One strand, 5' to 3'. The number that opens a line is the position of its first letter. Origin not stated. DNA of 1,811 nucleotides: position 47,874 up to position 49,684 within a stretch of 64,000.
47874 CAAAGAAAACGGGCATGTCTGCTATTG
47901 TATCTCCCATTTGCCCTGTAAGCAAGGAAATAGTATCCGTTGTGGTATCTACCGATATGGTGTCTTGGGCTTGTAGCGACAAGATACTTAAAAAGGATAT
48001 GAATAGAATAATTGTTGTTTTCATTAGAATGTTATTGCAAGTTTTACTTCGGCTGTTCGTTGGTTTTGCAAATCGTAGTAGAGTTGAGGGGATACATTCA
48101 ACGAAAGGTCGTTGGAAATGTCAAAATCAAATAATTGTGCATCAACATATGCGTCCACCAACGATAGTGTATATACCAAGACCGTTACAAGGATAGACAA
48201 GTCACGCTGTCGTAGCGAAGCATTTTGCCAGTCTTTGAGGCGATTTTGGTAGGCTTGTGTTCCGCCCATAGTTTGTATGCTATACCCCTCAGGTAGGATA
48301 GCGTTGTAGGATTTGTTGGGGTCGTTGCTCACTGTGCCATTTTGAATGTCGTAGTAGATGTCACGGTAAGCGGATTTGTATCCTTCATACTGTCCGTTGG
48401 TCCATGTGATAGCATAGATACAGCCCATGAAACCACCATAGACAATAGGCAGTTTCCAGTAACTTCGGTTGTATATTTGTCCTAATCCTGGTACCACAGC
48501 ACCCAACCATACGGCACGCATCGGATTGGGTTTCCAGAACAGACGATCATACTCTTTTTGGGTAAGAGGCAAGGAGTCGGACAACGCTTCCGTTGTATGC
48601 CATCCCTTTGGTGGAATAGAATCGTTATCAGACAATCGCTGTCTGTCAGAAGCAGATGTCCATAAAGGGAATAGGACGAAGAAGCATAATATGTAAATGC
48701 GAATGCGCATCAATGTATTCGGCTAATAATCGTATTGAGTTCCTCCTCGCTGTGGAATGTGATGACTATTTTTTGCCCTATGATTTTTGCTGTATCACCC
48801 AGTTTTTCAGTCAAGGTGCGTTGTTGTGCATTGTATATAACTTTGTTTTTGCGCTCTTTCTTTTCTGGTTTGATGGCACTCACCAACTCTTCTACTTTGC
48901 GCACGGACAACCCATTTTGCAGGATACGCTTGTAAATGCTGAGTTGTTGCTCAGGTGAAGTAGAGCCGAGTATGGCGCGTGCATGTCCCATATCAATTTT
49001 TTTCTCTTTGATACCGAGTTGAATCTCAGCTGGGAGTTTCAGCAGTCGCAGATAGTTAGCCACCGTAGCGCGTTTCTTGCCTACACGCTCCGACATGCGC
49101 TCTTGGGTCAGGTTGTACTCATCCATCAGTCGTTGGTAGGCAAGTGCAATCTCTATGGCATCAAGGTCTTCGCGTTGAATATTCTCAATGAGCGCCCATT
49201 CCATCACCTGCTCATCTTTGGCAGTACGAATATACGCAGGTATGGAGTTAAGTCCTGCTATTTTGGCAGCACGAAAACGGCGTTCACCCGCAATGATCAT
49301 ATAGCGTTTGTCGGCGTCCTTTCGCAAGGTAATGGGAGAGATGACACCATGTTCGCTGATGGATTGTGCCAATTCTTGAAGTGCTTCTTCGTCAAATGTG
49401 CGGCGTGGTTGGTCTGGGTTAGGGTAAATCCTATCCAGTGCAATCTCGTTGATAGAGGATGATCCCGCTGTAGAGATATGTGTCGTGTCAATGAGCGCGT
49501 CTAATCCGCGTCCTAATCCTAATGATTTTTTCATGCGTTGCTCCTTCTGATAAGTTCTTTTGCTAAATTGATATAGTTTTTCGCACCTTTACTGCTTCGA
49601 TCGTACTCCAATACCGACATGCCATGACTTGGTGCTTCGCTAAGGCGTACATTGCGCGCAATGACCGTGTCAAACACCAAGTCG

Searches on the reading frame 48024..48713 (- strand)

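Call 86: search_protein_families(library=pfam, proteins=[window:48024-48713:-])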
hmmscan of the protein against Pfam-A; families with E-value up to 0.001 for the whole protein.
window:48024-48713:- (229 aa): 1 family
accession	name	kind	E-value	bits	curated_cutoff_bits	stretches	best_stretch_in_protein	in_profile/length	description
PF18935.5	DUF5683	-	3.4e-48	163.9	26.7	1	61-229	2-151/151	Family of unknown function (DUF5683)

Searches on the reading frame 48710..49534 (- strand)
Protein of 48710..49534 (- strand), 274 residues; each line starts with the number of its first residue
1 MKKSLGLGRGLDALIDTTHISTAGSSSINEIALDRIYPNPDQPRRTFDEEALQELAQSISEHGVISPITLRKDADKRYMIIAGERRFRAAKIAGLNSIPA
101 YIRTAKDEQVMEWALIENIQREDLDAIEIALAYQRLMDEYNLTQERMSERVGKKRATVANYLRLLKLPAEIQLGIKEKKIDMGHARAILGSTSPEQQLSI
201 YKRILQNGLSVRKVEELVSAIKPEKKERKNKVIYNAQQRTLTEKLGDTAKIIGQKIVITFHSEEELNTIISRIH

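Call 86: search_protein_families(library=pfam, proteins=[window:48710-49534:-])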
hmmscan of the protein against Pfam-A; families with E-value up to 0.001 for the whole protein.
window:48710-49534:- (274 aa): 2 families
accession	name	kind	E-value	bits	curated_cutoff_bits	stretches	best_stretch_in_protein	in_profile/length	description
PF17762.8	HTH_ParB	-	3.4e-37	127.1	22.6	1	122-222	1-101/102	ParB HTH domain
PF02195.25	ParB_N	-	1e-34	118.9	26.3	1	27-120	2-95/95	ParB N-terminal domain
